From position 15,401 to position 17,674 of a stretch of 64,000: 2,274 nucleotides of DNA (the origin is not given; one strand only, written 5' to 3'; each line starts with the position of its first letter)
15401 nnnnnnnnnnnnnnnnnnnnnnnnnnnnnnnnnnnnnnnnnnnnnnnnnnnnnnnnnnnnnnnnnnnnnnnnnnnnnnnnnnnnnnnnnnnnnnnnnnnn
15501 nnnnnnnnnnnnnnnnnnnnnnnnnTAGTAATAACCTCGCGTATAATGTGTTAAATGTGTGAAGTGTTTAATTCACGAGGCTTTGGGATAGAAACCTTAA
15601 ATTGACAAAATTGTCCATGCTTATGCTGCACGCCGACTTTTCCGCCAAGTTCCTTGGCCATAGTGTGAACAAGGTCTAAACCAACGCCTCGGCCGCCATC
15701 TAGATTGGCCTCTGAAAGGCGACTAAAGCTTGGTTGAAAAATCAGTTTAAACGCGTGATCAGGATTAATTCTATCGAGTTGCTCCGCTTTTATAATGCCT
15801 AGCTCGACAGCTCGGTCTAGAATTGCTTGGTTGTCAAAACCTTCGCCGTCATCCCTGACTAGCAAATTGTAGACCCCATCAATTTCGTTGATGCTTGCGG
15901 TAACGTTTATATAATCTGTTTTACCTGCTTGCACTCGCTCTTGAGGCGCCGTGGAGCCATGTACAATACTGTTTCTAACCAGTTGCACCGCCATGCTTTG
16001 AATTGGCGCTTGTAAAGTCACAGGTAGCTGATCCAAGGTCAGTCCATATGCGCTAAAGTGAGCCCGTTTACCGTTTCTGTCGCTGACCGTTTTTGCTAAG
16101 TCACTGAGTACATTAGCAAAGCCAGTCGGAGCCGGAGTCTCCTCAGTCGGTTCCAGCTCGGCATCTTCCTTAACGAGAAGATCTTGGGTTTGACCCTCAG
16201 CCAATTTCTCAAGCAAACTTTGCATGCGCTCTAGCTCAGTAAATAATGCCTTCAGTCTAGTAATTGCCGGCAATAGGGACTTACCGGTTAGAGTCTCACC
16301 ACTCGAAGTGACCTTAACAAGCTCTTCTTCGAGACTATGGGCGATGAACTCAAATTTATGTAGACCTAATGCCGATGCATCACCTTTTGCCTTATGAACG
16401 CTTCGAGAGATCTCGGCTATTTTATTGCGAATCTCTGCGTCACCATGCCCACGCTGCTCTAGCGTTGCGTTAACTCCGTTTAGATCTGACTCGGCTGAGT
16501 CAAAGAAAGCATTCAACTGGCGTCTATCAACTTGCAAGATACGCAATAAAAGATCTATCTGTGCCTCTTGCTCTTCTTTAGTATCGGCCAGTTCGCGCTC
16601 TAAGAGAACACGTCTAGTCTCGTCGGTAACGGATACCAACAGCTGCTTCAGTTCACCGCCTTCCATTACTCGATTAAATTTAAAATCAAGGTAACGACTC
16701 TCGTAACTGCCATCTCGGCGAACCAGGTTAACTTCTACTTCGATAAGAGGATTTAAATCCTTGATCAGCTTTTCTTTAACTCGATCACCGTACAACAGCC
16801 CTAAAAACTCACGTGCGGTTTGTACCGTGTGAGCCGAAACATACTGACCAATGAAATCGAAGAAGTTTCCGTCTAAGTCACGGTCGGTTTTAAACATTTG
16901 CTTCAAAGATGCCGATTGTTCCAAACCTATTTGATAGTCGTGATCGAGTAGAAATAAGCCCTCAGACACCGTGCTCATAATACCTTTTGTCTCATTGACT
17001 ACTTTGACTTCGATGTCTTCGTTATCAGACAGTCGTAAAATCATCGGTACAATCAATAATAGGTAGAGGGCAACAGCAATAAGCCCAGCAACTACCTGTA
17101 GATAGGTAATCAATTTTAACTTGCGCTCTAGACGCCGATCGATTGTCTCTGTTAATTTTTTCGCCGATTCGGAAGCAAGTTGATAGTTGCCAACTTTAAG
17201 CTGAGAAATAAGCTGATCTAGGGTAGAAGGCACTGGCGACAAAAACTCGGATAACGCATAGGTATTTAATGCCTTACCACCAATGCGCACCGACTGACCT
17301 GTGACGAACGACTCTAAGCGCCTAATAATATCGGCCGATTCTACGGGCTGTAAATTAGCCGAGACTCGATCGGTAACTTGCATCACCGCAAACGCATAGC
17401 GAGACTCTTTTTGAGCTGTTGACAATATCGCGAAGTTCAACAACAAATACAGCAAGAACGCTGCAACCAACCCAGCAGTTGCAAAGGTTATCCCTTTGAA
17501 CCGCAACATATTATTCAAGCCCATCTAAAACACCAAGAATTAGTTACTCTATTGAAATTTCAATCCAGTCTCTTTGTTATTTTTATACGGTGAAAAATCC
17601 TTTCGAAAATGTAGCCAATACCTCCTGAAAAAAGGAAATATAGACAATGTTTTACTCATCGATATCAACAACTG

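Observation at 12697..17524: Ammonium transporter embedded in a CheA-like kinase / CheY / CheX operon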

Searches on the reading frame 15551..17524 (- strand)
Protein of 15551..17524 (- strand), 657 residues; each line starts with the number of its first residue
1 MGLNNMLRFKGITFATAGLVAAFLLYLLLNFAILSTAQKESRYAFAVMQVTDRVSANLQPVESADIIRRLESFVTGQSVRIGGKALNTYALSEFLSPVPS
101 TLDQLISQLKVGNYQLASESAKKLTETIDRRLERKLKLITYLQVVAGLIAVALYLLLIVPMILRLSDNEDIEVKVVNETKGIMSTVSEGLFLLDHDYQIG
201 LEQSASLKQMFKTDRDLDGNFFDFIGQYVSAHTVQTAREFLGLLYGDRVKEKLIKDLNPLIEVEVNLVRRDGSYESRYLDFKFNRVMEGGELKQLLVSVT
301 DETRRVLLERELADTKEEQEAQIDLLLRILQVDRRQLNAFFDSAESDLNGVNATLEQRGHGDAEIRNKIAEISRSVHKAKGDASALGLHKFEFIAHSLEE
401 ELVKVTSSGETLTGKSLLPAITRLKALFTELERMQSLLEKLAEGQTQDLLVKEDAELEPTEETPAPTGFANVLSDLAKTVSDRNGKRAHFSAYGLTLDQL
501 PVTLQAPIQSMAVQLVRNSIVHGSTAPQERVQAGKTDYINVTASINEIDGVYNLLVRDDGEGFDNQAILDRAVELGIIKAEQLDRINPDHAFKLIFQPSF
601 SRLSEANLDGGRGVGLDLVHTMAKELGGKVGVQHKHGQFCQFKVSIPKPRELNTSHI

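Call 3: search_protein_families(library=pfam, proteins=[window:15551-17524:-], max_evalue=0.01)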
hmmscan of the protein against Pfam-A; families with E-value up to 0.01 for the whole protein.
window:15551-17524:- (657 aa): 3 families
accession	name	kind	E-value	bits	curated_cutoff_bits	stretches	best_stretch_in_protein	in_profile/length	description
PF02518.31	HATPase_c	-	3.4e-10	40.8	26.4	1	507-649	5-110/111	Histidine kinase-, DNA gyrase B-, and HSP90-like ATPase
PF01627.28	Hpt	-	1.3e-06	29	24.6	1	337-431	3-81/84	Hpt domain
PF16740.10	SKA2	-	0.0076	16.5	30.1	0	389-446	16-69/110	Spindle and kinetochore-associated protein 2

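Call 4: search_protein_families(library=ncbifam, proteins=[window:15551-17524:-], max_evalue=0.01)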
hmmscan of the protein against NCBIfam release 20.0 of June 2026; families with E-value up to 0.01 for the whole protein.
window:15551-17524:- (657 aa): 9 families
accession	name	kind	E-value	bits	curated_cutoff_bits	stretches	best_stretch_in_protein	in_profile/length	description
NF041336.1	CheA_Halo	equivalog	6e-28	97.9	950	2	475-647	365-536/666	chemotaxis protein CheA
NF007835.0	PRK10547.1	equivalog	1e-21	77.2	793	1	512-647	390-522/670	chemotaxis protein CheA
NF008298.1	PRK11086.1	subfamily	3.7e-05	22.4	520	1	611-649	488-526/529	DcuS/MalK family sensor histidine kinase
NF008302.0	PRK11091.1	equivalog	9.4e-05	20.8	838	0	605-649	462-506/779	aerobic respiration two-component sensor histidine kinase ArcB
NF046044.1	PnpS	equivalog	0.00014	21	400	0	609-647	352-390/390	two-component system histidine kinase PnpS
NF047497.1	HK_LIC_12097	equivalog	0.00087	18.1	500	0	588-647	310-365/367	LIC_12097 family sensor histidine kinase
NF041832.1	near_NosP_CTERM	subfamily_domain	0.0042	16.2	400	1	591-649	167-226/370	NahK/ErcS family hybrid sensor histidine kinase/response regulator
NF007688.0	PRK10364.1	equivalog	0.0044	15.8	479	0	592-648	400-451/460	two-component system sensor histidine kinase ZraS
NF007898.0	PRK10604.1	equivalog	0.0085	15.3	478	0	593-652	367-427/433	two-component system sensor histidine kinase RstB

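Call 7: find_related_loci(query=window:15551-17524:-, collection=genome_contigs, flank=7000)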
Query window:15551-17524:- (657 aa) in genome_contigs; peptide patterns used: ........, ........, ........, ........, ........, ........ (x = any residue, [..] = any of these).
113 stretches matched a pattern; 4 encode a relative of the query (tblastn E <= 1e-3); 4 distinct loci.
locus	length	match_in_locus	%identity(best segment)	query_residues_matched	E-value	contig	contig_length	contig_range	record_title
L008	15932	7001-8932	69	1-642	0e+0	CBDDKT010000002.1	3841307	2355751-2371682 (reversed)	MAG: Arenicella sp. isolate ab8cd949-2da5-494f-a2da-1e27307f8e5f genome assembly, contig: contig_2, whole genome shotgun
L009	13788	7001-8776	72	57-648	0e+0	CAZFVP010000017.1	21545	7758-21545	MAG TPA_asm: uncultured Gammaproteobacteria bacterium isolate binchicken_co385_17 genome assembly, contig: NODE_1711_len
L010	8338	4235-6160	45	1-648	4e-167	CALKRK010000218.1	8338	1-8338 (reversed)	MAG: uncultured Arenicella sp. isolate R1_Bin_METABAT__234_1 genome assembly, contig: c_000000535647, whole genome shotg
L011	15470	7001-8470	46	157-647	5e-141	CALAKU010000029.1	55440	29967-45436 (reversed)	MAG: uncultured Arenicella sp. isolate R1_Bin_METABAT__171_1 genome assembly, contig: c_000000029747, whole genome shotg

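Call 8: find_homologous_proteins(query=window:15551-17524:-)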
Query window:15551-17524:- (657 aa): 156 proteins with E <= 0.001 among 8000 candidates; the best 120 are listed.
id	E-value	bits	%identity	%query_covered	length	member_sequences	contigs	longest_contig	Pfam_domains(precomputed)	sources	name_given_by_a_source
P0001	0.0e+0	1343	95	100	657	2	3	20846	PF02518.32,PF01627.29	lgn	-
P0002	6.4e-293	991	72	99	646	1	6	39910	PF02518.32,PF01627.29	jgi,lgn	-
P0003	1.8e-292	990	71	99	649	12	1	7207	PF02518.32,PF01627.29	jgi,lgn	-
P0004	1.0e-290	984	70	99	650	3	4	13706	PF02518.32,PF01627.29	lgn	-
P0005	4.5e-286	969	69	99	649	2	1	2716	PF02518.32,PF01627.29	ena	-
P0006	6.9e-283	958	69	99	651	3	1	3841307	PF02518.32,PF01627.29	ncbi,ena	-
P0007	5.4e-280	948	67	99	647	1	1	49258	PF02518.32,PF01627.29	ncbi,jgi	-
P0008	1.5e-270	917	66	99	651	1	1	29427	PF02518.32,PF01627.29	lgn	-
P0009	9.7e-267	905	66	99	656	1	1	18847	PF02518.32,PF01627.29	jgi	-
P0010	1.1e-266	905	65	98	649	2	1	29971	PF02518.32,PF01627.29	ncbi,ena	-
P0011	5.1e-266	902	65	99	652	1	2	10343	PF02518.32,PF01627.29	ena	-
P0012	1.0e-265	901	64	99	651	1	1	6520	PF02518.32,PF01627.29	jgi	-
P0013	2.8e-247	840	60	99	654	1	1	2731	PF02518.32,PF01627.29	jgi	-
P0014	2.7e-235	801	58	99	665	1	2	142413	PF02518.32,PF01627.29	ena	-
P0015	4.0e-235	800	58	99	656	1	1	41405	PF02518.32,PF01627.29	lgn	-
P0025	9.5e-197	674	51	98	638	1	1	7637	PF02518.32,PF01627.29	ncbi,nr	ncbi:MAG: Hpt domain-containing protein [Acidiferrobacterales bacterium]|nr:Hpt domain-containing pr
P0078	6.0e-143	496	40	98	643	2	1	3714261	PF02518.32,PF01627.29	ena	-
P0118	5.7e-61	225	28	80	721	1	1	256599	PF02518.32,PF13675.12,PF01627.29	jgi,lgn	-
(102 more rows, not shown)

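Call 12: find_encoding_contigs(protein=P0025, flank=6000, max_places=2)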
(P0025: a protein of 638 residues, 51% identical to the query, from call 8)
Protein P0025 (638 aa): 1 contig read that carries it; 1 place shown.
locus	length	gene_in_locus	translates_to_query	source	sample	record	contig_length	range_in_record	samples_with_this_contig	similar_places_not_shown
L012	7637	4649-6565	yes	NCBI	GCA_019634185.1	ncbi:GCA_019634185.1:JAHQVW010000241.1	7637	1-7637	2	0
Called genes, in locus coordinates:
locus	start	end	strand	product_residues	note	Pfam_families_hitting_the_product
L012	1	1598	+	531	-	PF27096:UvrC_M, PF02151:UVR, PF22920:UvrC_RNaseH, PF08459:UvrC_RNaseH_dom, PF12826:HHH_2 (weak), PF14520:HHH_5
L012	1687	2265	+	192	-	PF01066:CDP-OH_P_transf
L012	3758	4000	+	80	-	-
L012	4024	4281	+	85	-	-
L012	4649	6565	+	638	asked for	PF01627:Hpt, PF02518:HATPase_c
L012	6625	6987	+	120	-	PF00072:Response_reg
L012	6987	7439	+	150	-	PF13690:CheX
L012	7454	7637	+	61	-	?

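Call 13: find_encoding_contigs(protein=P0078, flank=6000, max_places=2)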
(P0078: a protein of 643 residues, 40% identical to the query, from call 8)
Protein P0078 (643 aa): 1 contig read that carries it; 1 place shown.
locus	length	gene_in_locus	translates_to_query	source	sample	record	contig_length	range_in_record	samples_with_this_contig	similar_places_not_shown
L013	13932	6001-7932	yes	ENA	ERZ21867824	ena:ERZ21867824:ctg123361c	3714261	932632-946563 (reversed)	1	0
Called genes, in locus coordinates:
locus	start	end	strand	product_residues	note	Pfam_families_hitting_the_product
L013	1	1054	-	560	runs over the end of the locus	PF00890:FAD_binding_2, PF01266:DAO, PF16901:DAO_C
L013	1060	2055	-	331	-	PF01073:3Beta_HSD, PF01370:Epimerase, PF02719:Polysacc_synt_2, PF04321:RmlD_sub_bind, PF05368:NmrA, PF16363:GDP_Man_Dehyd, PF13460:NAD_binding_10, PF07993:NAD_binding_4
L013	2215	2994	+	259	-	PF14602:Hexapep_2 (faint), PF00132:Hexapep (weak)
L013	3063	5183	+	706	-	PF03706:LPG_synthase_TM, PF26549:Tricorn_N (weak), PF07676:PD40 (weak)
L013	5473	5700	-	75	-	-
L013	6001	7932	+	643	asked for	PF01627:Hpt (faint), PF02518:HATPase_c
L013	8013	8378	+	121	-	PF00072:Response_reg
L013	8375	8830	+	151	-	PF13690:CheX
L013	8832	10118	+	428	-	PF00909:Ammonium_transp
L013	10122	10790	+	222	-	-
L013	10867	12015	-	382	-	PF00083:Sugar_tr, PF07690:MFS_1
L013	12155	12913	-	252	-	PF00160:Pro_isomerase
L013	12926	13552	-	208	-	PF01812:5-FTHF_cyc-lig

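Call 14: find_encoding_contigs(protein=P0118, flank=6000, max_places=2)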
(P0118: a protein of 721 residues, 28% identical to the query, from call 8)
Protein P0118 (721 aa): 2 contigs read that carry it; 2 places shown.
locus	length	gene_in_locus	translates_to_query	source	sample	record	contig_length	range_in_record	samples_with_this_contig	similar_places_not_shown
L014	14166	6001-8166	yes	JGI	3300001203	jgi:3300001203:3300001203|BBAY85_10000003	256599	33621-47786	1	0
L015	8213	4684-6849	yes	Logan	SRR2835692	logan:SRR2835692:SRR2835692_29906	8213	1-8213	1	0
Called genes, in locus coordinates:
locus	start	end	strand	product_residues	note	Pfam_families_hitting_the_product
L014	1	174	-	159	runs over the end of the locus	PF06271:RDD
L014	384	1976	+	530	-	PF00916:Sulfate_transp, PF01740:STAS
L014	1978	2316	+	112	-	PF08274:Zn_Ribbon_YjdM, PF03831:YjdM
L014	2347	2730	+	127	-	PF04892:VanZ-LLP1 (weak)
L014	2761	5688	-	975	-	PF14583:Pectate_lyase22 (faint), PF23381:Beta-prop_IFT122_1st (weak), PF26549:Tricorn_N (faint)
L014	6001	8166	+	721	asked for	PF13675:PilJ, PF01627:Hpt (faint), PF02518:HATPase_c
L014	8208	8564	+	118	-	PF00072:Response_reg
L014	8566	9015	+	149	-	PF13690:CheX, PF04509:CheC (faint)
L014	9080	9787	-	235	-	PF01027:Bax1-I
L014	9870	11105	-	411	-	PF07690:MFS_1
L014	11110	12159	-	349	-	PF00044:Gp_dh_N, PF02800:Gp_dh_C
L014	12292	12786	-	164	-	PF04307:YdjM (weak)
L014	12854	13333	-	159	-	PF12802:MarR_2 (faint)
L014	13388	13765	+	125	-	-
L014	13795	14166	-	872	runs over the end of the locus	PF00534:Glycos_transf_1, PF13524:Glyco_trans_1_2 (weak), PF13692:Glyco_trans_1_4, PF13439:Glyco_transf_4, PF13579:Glyco_trans_4_4, PF00534:Glycos_transf_1, PF13692:Glyco_trans_1_4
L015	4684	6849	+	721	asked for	PF13675:PilJ, PF01627:Hpt (faint), PF02518:HATPase_c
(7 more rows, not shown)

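Call 78: predict_structure(alignment_id=A2)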
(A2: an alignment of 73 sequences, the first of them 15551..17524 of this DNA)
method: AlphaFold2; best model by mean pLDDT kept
length: 657 residues; sequences in the alignment: 73
mean_pLDDT: 85.3   pTM: 0.54
mean pLDDT of the five models: 85.3, 83.2, 82.9, 80.4, 80.2
residues with pLDDT >= 90: 333; 70-90: 246; 50-70: 48; < 50: 30
segments of 3 or more residues with pLDDT < 50: 169-182, 456-463
pLDDT, mean of each block of 10 residues (from residue 1): 58 79 86 90 95 95 95 93 91 94 97 97 96 91 83 76 60 45 64 92 83 83 92 93 87 86 91 91 90 91 91 80 70 82 92 84 88 91 85 91 87 88 93 87 64 47 61 89 92 90 91 94 92 96 96 97 91 89 91 87 57 83 94 94 95 58
secondary structure, 60 per line:
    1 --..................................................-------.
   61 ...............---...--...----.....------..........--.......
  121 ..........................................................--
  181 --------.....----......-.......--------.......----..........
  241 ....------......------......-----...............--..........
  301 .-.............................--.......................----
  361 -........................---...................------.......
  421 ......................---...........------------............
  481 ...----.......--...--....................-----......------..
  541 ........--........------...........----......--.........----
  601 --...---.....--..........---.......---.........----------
elements in order: H3-52 H60-75 E79-81 E84-86 H91-95 H102-111 H114-178 E189-193 E198-203 H205-211 H221-226 H231-244 H251-256 E263-268 E274-288 E291-301 H303-331 H334-356 H362-385 H389-407 H414-442 H446-456 H469-483 E488-494 H502-521 H527-532 E539-548 E551-558 H565-575 H580-585 H588-596 H609-613 H616-625 E629-635 E639-647

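Call 82: fold_search(model_id=the predicted structure, library=pdb)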
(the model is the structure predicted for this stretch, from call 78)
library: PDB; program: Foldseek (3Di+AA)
matches with E <= 10: 999; with E <= 0.001: 268
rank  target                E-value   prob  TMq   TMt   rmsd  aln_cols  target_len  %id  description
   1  9a5d_A                7.6e-14  1.00  0.17  0.18  43.7       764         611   12  Integrative model of WALK-YYCH by crosslinking MS and deep learning (released 2024-09-18)
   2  1i58_A                6.6e-12  1.00  0.25  0.80   4.1       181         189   24  STRUCTURE OF THE HISTIDINE KINASE CHEA ATP-BINDING DOMAIN IN COMPLEX WITH ATP ANALOG ADPCP AND MAGNESIUM (released 2001-08-26)
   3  1i5b_A                1.4e-11  1.00  0.25  0.85   2.3       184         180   23  STRUCTURE OF CHEA DOMAIN P4 IN COMPLEX WITH ADPNP AND MANGANESE (released 2001-08-26)
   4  1i59_A                2.2e-11  1.00  0.25  0.85   2.6       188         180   22  STRUCTURE OF THE HISTIDINE KINASE CHEA ATP-BINDING DOMAIN IN COMPLEX WITH ADPNP AND MAGENSIUM (released 2001-08-26)
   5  1i5c_A                2.7e-11  1.00  0.25  0.85   2.7       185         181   23  STRUCTURE OF CHEA DOMAIN P4 IN COMPLEX WITH ADP (released 2001-08-26)
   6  1i59_B                3.2e-11  1.00  0.25  0.82   4.7       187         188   24  STRUCTURE OF THE HISTIDINE KINASE CHEA ATP-BINDING DOMAIN IN COMPLEX WITH ADPNP AND MAGENSIUM (released 2001-08-26)
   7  6mi6_B                3.6e-11  1.00  0.25  0.81   3.5       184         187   24  STRUCTURE OF CHEA DOMAIN P4 IN COMPLEX WITH AN ADP ANALOG (released 2018-12-05)
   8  8oyq_A                4.1e-11  1.00  0.25  0.87   2.6       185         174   22  Structure of the Histidine Kinase CheA ATP-Binding domain in complex with compound ODDHK13 (released 2024-05-15)
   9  1i58_B                4.5e-11  1.00  0.24  0.87   1.9       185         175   22  STRUCTURE OF THE HISTIDINE KINASE CHEA ATP-BINDING DOMAIN IN COMPLEX WITH ATP ANALOG ADPCP AND MAGNESIUM (released 2001-08-26)
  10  1i5a_A                4.9e-11  1.00  0.24  0.84   2.5       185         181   23  STRUCTURE OF CHEA DOMAIN P4 IN COMPLEX WITH ADPCP AND MANGANESE (released 2001-08-26)
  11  4xiv_A                6.0e-11  1.00  0.24  0.61  14.2       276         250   18  Kinase and Dimerization (P3P4) of the Thermotoga maritima CheA kinase (released 2015-11-04)
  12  6mi6_A                6.3e-11  1.00  0.24  0.83   3.6       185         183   24  STRUCTURE OF CHEA DOMAIN P4 IN COMPLEX WITH AN ADP ANALOG (released 2018-12-05)
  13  1i5c_B                6.9e-11  1.00  0.25  0.86   2.2       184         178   23  STRUCTURE OF CHEA DOMAIN P4 IN COMPLEX WITH ADP (released 2001-08-26)
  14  8p3r_B                9.1e-11  1.00  0.24  0.88   1.9       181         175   22  Structure of the Histidine Kinase CheA ATP-Binding domain in complex with compound ODDHK4 (released 2024-06-12)
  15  8oz9_A                9.1e-11  1.00  0.24  0.87   2.3       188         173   21  Structure of the Histidine Kinase CheA ATP-Binding domain in complex with compound QUI-SV-383 (released 2024-05-15)
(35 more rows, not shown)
